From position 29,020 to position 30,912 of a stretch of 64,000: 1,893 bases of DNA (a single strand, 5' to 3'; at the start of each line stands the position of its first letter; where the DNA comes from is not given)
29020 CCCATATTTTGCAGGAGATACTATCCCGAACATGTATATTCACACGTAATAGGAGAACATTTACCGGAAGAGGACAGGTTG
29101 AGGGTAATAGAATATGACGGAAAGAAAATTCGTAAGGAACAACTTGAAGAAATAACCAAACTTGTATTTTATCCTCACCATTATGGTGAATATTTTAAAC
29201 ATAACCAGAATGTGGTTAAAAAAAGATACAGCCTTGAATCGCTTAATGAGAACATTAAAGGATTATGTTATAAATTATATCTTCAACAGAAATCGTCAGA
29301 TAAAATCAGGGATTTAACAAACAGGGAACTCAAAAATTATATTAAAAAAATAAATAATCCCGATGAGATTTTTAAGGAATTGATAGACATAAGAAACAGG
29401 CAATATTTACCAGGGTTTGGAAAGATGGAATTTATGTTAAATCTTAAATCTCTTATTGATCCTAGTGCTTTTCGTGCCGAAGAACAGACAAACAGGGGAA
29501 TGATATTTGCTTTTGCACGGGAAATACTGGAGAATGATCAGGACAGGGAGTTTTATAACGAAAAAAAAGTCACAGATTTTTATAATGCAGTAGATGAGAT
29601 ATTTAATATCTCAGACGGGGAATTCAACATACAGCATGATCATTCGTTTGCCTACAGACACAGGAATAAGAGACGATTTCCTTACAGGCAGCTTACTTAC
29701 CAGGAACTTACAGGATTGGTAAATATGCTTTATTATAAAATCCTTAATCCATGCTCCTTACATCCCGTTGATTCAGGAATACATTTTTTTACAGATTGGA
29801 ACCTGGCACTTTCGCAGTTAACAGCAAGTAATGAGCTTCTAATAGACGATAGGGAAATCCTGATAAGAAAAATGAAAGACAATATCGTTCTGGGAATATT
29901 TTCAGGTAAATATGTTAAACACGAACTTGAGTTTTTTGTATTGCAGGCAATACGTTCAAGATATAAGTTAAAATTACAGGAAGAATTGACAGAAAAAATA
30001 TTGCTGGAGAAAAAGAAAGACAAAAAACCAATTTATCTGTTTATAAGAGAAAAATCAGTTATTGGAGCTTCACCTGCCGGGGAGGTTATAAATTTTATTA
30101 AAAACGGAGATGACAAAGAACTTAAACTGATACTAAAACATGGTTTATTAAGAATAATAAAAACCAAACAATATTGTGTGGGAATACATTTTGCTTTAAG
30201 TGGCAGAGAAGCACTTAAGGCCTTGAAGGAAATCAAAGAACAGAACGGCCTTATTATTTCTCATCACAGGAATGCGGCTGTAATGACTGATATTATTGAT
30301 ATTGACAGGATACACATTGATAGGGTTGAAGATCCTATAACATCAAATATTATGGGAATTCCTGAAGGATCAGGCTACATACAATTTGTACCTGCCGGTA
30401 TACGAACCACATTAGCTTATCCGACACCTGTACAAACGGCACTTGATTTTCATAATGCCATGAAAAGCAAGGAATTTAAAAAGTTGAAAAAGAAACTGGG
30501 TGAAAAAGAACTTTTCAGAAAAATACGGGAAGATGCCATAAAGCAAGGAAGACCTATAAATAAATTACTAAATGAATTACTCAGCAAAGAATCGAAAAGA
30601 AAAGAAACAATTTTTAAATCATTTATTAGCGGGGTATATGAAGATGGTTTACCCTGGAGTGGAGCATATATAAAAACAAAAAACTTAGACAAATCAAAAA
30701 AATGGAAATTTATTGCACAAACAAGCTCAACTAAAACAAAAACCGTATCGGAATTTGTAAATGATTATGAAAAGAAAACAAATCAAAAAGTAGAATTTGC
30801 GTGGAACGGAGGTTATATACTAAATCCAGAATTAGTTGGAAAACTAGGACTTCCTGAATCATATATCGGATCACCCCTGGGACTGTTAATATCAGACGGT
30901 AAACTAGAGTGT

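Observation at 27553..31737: Signal-less 1394-aa fusion of a GT-B glycosyltransferase module with a NAGPA-type phosphodiester glycosidase module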

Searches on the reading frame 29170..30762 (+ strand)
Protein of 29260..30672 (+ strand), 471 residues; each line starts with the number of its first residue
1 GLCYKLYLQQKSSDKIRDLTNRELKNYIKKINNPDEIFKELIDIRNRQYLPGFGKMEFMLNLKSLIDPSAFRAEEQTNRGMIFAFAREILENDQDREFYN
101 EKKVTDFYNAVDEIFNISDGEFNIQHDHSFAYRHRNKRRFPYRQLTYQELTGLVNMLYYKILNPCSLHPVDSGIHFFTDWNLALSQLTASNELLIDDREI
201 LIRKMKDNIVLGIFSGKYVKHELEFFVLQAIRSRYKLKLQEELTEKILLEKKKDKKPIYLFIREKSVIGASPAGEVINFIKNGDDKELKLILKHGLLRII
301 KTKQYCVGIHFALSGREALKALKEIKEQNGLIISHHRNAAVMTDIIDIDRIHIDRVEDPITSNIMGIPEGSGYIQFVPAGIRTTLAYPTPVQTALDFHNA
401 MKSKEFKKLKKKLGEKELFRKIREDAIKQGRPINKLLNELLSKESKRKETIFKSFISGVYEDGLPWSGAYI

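Call 29: search_protein_representatives(protein=window:29260-30672:+)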
Query: 471 residues. Proteins with E-value up to 0.001 (for the whole library): 106; up to 1e-10: 86; up to 1e-30: 52. The best 106 are listed.
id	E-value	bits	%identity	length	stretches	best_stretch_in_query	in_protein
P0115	6.9e-131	454.2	48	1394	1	2-469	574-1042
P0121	1.3e-125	436.8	45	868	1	2-469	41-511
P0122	9.4e-123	427.3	44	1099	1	3-469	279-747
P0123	1.2e-120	420.4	44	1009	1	6-468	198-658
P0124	5.3e-110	385.3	38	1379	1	2-460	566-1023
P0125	6.3e-107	375.2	39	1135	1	5-469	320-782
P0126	1.1e-95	338.1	38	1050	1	28-469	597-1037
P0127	2.5e-95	336.9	38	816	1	5-469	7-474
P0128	6.8e-95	335.5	42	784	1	45-470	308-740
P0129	1.1e-94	334.8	38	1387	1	5-469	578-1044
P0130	4.8e-91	322.8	37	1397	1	20-470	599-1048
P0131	6.3e-89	315.9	37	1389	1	5-469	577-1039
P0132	7.3e-88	312.3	40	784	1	5-469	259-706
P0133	4.2e-85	303.3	36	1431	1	3-469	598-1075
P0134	8.5e-85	302.2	40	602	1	56-469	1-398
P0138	4.6e-69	250.4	33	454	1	11-441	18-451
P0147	5.4e-52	194.1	33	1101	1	30-469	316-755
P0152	1.5e-45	172.8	31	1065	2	252-470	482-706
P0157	5.9e-42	161.0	30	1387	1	5-470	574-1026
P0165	2.9e-35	139.0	26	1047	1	25-420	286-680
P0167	5.3e-34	134.8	29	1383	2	4-210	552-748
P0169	8.8e-33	130.8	28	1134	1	18-470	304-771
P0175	8.1e-27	111.1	28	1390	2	5-168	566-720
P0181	8.3e-23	97.9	26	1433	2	32-161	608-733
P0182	1.5e-22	97.1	28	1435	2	286-468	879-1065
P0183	4.5e-22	95.5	28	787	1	21-438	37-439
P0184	2.4e-21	93.1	25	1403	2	263-470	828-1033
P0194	2.9e-18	83.0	28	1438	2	273-469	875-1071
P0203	3.8e-11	59.5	21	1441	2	260-469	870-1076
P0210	2.1e-09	53.7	27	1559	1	254-444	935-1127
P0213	2.8e-08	50.0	25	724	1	256-444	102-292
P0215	3.5e-07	46.4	25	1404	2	262-469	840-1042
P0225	1.9e-04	37.4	21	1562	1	256-445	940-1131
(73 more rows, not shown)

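Call 30: search_protein_families(library=pfam, proteins=[P0203, P0210, P0225, P0215, P0184, P0138, P0183, P0213], max_evalue=0.001)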
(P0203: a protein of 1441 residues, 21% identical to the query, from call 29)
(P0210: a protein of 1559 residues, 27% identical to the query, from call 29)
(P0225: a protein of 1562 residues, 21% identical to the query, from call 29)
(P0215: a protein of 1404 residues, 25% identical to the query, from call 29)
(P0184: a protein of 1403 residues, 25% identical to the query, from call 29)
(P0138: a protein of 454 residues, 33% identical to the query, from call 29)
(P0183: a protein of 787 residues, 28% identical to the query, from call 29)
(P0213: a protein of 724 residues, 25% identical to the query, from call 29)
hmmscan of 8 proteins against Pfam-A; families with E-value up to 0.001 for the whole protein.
P0203 (1441 aa): 4 families
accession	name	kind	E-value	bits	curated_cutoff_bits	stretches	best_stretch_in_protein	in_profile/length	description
PF09992.14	NAGPA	-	3.6e-18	66.8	25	1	1295-1435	58-167/169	Phosphodiester glycosidase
PF13692.12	Glyco_trans_1_4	-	4.2e-05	24.3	27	1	434-490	65-118/142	Glycosyl transferases group 1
PF00534.26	Glycos_transf_1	-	5e-05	23.3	26.4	1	439-477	85-123/172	Glycosyl transferases group 1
PF20706.3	GT4-conflict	-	0.0007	19.1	26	0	447-524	282-357/385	Family 4 Glycosyltransferase in conflict systems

P0210 (1559 aa): 1 family
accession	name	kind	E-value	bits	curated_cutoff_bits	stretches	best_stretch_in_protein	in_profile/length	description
PF09992.14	NAGPA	-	4.9e-16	59.8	25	1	1376-1529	57-166/169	Phosphodiester glycosidase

P0225 (1562 aa): 1 family
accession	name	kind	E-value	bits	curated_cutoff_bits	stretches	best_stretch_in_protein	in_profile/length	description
PF09992.14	NAGPA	-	5.2e-14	53.2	25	1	1381-1497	59-147/169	Phosphodiester glycosidase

P0215 (1404 aa): 5 families
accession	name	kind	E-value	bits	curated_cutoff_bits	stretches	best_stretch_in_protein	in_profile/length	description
PF09992.14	NAGPA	-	7.4e-12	46.2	25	1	1257-1377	56-156/169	Phosphodiester glycosidase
PF00534.26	Glycos_transf_1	-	5.6e-06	26.4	26.4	1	450-532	85-159/172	Glycosyl transferases group 1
PF13692.12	Glyco_trans_1_4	-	1.9e-05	25.4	27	1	449-499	68-115/142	Glycosyl transferases group 1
PF20706.3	GT4-conflict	-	0.00017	21.1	26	1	455-541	279-367/385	Family 4 Glycosyltransferase in conflict systems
PF01937.24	ARMT1-like_dom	-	0.00059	19.6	25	0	834-919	190-279/311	Damage-control phosphatase ARMT1-like domain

P0184 (1403 aa): 2 families
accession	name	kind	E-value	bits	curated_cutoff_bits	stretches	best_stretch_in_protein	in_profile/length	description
PF09992.14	NAGPA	-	5.1e-19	69.5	25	1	1250-1390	57-167/169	Phosphodiester glycosidase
PF13692.12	Glyco_trans_1_4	-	0.00074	20.2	27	0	436-479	70-114/142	Glycosyl transferases group 1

P0138 (454 aa): 0 families

P0183 (787 aa): 1 family
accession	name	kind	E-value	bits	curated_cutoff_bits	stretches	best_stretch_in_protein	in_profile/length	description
PF09992.14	NAGPA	-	3.4e-13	50.6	25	1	631-784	55-168/169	Phosphodiester glycosidase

P0213 (724 aa): 1 family
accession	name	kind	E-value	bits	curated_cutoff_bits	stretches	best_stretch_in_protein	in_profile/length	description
PF09992.14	NAGPA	-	1.2e-17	65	25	1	544-665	60-153/169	Phosphodiester glycosidase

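Call 32: find_related_loci(query=A1, collection=genome_contigs, flank=8000)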
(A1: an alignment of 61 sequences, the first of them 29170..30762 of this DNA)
Query A1 (531 aa) in genome_contigs; peptide patterns used: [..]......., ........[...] (x = any residue, [..] = any of these).
449 stretches matched a pattern; 398 encode a relative of the query (tblastn E <= 1e-3); the best 80 are kept; 80 distinct loci.
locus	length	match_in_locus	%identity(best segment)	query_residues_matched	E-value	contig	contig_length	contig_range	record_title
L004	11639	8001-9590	73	1-530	0e+0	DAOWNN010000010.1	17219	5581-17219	MAG TPA_asm: Bacteroidota bacterium isolate CSMAG_3029 CSMAG_3029_k141_541170_length_17219_cov_40.1640, whole genome sho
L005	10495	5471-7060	72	1-530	0e+0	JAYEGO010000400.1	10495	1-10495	MAG: Bacteroidota bacterium isolate MAG244 MAG244_400, whole genome shotgun sequence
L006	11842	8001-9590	72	1-530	0e+0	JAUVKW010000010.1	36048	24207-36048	MAG: Bacteroidota bacterium isolate CSMAG_490 CSMAG_490_k141_3004956_length_36048_cov_10.9939, whole genome shotgun sequ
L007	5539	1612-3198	61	1-530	0e+0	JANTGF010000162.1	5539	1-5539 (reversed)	MAG: Bacteroidales bacterium isolate bin1005 c_000000017699, whole genome shotgun sequence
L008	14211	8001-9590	61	1-530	0e+0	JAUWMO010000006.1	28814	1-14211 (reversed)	MAG: Bacteroidota bacterium isolate CSMAG_2400 CSMAG_2400_k141_35290_length_28814_cov_6.9954, whole genome shotgun seque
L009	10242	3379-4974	54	1-531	1e-180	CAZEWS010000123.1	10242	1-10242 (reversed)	MAG TPA_asm: uncultured Rikenellaceae bacterium isolate binchicken_co233_50 genome assembly, contig: NODE_1387_length_10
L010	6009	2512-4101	53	1-531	2e-180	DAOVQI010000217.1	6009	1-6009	MAG TPA_asm: Bacteroidota bacterium isolate CSMAG_1571 CSMAG_1571_k141_733784_length_6009_cov_74.1927, whole genome shot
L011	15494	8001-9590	50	1-530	2e-176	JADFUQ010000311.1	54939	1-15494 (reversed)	MAG: Bacteroidetes bacterium isolate C2.bin.40 k83_1206907, whole genome shotgun sequence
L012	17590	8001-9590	49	1-530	2e-173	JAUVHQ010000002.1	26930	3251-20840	MAG: Bacteroidota bacterium isolate CSMAG_406 CSMAG_406_k141_1795262_length_26930_cov_9.8926, whole genome shotgun seque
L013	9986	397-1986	49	1-530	1e-172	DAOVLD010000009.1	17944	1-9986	MAG TPA_asm: Bacteroidota bacterium isolate CSMAG_1436 CSMAG_1436_k141_29639_length_17944_cov_98.6022, whole genome shot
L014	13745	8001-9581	49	1-530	1e-172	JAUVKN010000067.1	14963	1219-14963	MAG: Bacteroidia bacterium isolate CSMAG_481 CSMAG_481_k141_1856426_length_14963_cov_8.9763, whole genome shotgun sequen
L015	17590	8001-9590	48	1-530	8e-172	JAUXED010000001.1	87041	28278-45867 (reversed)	MAG: Bacteroidota bacterium isolate CSMAG_2868 CSMAG_2868_k119_307415_length_87041_cov_18.7944, whole genome shotgun seq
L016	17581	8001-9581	48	1-530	2e-171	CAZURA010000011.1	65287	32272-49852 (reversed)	MAG TPA_asm: uncultured Bacteroides sp. isolate SRP077602_co5_373 genome assembly, contig: NODE_1926_length_65287_cov_6.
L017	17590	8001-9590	49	1-530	2e-171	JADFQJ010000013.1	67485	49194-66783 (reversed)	MAG: Bacteroidetes bacterium isolate B79T3L11 B79T3L11_NODE179, whole genome shotgun sequence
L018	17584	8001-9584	49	1-530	2e-170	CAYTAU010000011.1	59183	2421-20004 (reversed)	MAG TPA_asm: uncultured Bacteroidales bacterium isolate SRP191223_co1_49 genome assembly, contig: NODE_293_length_59183_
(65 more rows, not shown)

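Call 33: predict_structure(alignment_id=A1)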
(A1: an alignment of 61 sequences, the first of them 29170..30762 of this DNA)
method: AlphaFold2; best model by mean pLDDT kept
length: 531 residues; sequences in the alignment: 61
mean_pLDDT: 87.0   pTM: 0.85
mean pLDDT of the five models: 87.0, 84.7, 83.2, 83.0, 82.3
residues with pLDDT >= 90: 276; 70-90: 200; 50-70: 54; < 50: 1
segments of 3 or more residues with pLDDT < 50: none
pLDDT, mean of each block of 10 residues (from residue 1): 68 75 86 90 92 95 89 88 83 83 89 94 89 95 93 68 77 92 96 85 68 83 93 95 90 91 88 89 90 89 92 91 95 92 95 97 90 90 91 93 95 83 95 96 95 93 93 65 83 80 68 67 68 64
secondary structure, 60 per line:
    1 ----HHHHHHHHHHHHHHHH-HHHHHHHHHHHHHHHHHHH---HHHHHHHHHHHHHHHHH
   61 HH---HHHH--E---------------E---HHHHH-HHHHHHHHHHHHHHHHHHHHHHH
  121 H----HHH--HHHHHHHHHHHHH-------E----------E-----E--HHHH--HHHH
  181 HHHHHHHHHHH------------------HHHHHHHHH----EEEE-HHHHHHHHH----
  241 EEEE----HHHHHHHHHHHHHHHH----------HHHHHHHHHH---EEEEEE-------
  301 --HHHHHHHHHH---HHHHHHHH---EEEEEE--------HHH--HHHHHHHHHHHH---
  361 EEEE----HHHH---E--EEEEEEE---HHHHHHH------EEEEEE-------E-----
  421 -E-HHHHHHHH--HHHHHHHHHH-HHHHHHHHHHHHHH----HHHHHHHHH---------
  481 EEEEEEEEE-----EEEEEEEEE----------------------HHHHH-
elements in order: H5-20 H22-40 H44-62 H66-69 H92-96 H98-121 H131-143 H171-174 H177-191 H210-218 E223-226 H228-236 E241-244 H249-264 H275-284 E288-293 H303-312 H316-323 E327-332 H346-357 E361-364 H369-372 E379-385 H389-395 E402-407 H424-431 H434-443 H445-458 H463-471 E481-489 E495-503 H526-530

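Call 37: find_homologous_proteins(query=P0203)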
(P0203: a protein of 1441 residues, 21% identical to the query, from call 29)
Query P0203 (1441 aa): 4 proteins with E <= 0.001 among 8000 candidates.
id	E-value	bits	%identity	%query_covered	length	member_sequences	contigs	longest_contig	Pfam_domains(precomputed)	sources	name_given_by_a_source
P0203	0.0e+0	3290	100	100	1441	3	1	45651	PF09992.15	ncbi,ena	-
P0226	0.0e+0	2312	70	100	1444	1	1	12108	PF09992.15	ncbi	-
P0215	0.0e+0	1348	47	99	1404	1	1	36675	PF00534.27,PF09992.15,PF13692.13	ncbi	-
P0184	0.0e+0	1168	43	99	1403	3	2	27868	PF09992.15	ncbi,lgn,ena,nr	ncbi:MAG: phosphodiester glycosidase family protein [Deltaproteobacteria bacterium]|nr:phosphodieste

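Call 38: find_encoding_contigs(protein=P0203, flank=10000, max_places=2)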
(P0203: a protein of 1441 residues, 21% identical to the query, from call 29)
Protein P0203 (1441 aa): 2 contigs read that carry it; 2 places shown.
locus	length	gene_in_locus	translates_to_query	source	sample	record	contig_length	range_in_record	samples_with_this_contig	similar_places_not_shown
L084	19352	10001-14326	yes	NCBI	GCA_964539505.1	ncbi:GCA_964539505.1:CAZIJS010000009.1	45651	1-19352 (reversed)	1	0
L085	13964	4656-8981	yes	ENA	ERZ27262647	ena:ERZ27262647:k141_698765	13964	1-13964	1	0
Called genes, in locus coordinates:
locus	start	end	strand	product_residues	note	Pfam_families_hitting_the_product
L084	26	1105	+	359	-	PF01790:LGT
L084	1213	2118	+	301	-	PF01790:LGT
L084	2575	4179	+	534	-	PF01039:Carboxyl_trans, PF03255:ACCA (weak)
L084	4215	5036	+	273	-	PF00378:ECH_1, PF16113:ECH_2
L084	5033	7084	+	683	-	PF00289:Biotin_carb_N, PF02222:ATP-grasp, PF02786:CPSase_L_D2, PF07478:Dala_Dala_lig_C, PF02785:Biotin_carb_C, PF00364:Biotin_lipoyl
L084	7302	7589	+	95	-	-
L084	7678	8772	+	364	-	PF09712:PHA_synth_III_E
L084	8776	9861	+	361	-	PF07167:PhaC_N (weak), PF00561:Abhydrolase_1, PF11339:DUF3141 (weak), PF12146:Hydrolase_4 (faint), PF06850:PHB_depo_C (weak)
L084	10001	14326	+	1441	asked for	PF09992:NAGPA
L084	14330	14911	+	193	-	PF12773:DZR (faint)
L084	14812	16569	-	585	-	PF00474:SSF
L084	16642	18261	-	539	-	-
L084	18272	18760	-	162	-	PF16789:YscO-like (weak)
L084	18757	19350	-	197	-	?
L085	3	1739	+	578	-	?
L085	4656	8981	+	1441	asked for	PF09992:NAGPA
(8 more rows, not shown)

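Call 39: find_encoding_contigs(protein=P0184, flank=10000, max_places=2)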
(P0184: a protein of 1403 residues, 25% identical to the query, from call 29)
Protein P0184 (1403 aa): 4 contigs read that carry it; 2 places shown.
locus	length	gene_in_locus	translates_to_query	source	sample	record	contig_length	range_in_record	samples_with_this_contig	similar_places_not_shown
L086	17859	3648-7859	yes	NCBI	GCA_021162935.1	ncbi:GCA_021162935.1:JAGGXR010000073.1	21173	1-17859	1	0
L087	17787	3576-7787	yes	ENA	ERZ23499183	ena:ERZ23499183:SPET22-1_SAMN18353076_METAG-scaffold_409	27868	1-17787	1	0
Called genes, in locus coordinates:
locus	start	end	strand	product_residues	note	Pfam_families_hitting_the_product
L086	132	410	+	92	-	PF05597:Phasin (weak)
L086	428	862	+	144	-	PF01575:MaoC_dehydratas, PF13452:FAS1_DH_region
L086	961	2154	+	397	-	PF09712:PHA_synth_III_E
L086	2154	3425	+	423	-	PF07167:PhaC_N, PF00561:Abhydrolase_1, PF11339:DUF3141 (weak), PF06850:PHB_depo_C (weak)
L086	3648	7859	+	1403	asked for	PF09992:NAGPA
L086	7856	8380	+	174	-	-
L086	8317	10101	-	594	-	PF00474:SSF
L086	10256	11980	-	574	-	PF00069:Pkinase, PF07714:PK_Tyr_Ser-Thr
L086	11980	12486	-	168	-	PF16789:YscO-like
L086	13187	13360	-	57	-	-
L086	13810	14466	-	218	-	-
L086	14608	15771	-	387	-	PF00155:Aminotran_1_2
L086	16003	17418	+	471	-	PF01026:TatD_DNase, PF04055:Radical_SAM (weak)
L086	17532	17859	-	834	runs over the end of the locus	PF14417:MEDS, PF08448:PAS_4 (faint), PF13426:PAS_9 (faint), PF00989:PAS (faint), PF13188:PAS_8 (faint), PF00512:HisKA (weak), PF02518:HATPase_c, PF00072:Response_reg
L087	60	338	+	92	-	PF05597:Phasin (weak)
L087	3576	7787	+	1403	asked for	PF09992:NAGPA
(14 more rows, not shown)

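Call 40: find_encoding_contigs(protein=P0215, flank=10000, max_places=2)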
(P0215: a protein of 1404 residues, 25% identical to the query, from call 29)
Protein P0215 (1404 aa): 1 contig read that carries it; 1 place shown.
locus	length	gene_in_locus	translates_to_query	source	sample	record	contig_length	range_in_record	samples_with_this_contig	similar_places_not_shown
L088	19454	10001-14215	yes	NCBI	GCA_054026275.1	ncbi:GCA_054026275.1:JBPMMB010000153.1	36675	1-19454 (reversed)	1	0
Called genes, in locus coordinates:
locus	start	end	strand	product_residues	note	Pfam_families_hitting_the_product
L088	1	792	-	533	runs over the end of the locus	PF00890:FAD_binding_2, PF01266:DAO, PF07992:Pyr_redox_2 (faint), PF02910:Succ_DH_flav_C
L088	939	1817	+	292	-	PF01790:LGT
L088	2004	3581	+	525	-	PF01039:Carboxyl_trans, PF03255:ACCA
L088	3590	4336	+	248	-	PF00378:ECH_1, PF16113:ECH_2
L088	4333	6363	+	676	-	PF00289:Biotin_carb_N, PF02222:ATP-grasp, PF02655:ATP-grasp_3 (weak), PF02786:CPSase_L_D2, PF07478:Dala_Dala_lig_C, PF02785:Biotin_carb_C, PF21139:BT_MCC_alpha (weak), PF00364:Biotin_lipoyl, +3 more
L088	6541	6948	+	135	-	-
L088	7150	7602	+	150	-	PF01575:MaoC_dehydratas, PF13452:FAS1_DH_region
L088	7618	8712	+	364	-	PF09712:PHA_synth_III_E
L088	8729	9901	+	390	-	PF07167:PhaC_N, PF00561:Abhydrolase_1, PF12146:Hydrolase_4 (faint), PF11339:DUF3141, PF06850:PHB_depo_C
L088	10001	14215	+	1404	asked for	PF00534:Glycos_transf_1 (faint), PF13692:Glyco_trans_1_4 (faint), PF09992:NAGPA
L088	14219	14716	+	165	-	-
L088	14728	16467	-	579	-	PF00474:SSF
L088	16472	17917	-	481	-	PF00069:Pkinase, PF07714:PK_Tyr_Ser-Thr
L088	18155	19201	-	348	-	PF04754:Transposase_31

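Call 52: search_solved_structures(query=A3, max_evalue=10, show_alignments=5)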
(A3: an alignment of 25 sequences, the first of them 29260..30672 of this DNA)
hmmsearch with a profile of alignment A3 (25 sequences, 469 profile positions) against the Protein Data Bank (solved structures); distinct sequences matched with E-value up to 10: 1.
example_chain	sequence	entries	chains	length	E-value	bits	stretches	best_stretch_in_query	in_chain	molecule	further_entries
7jil_Q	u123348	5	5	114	0.47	12.6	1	98-178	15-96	50S ribosomal protein L20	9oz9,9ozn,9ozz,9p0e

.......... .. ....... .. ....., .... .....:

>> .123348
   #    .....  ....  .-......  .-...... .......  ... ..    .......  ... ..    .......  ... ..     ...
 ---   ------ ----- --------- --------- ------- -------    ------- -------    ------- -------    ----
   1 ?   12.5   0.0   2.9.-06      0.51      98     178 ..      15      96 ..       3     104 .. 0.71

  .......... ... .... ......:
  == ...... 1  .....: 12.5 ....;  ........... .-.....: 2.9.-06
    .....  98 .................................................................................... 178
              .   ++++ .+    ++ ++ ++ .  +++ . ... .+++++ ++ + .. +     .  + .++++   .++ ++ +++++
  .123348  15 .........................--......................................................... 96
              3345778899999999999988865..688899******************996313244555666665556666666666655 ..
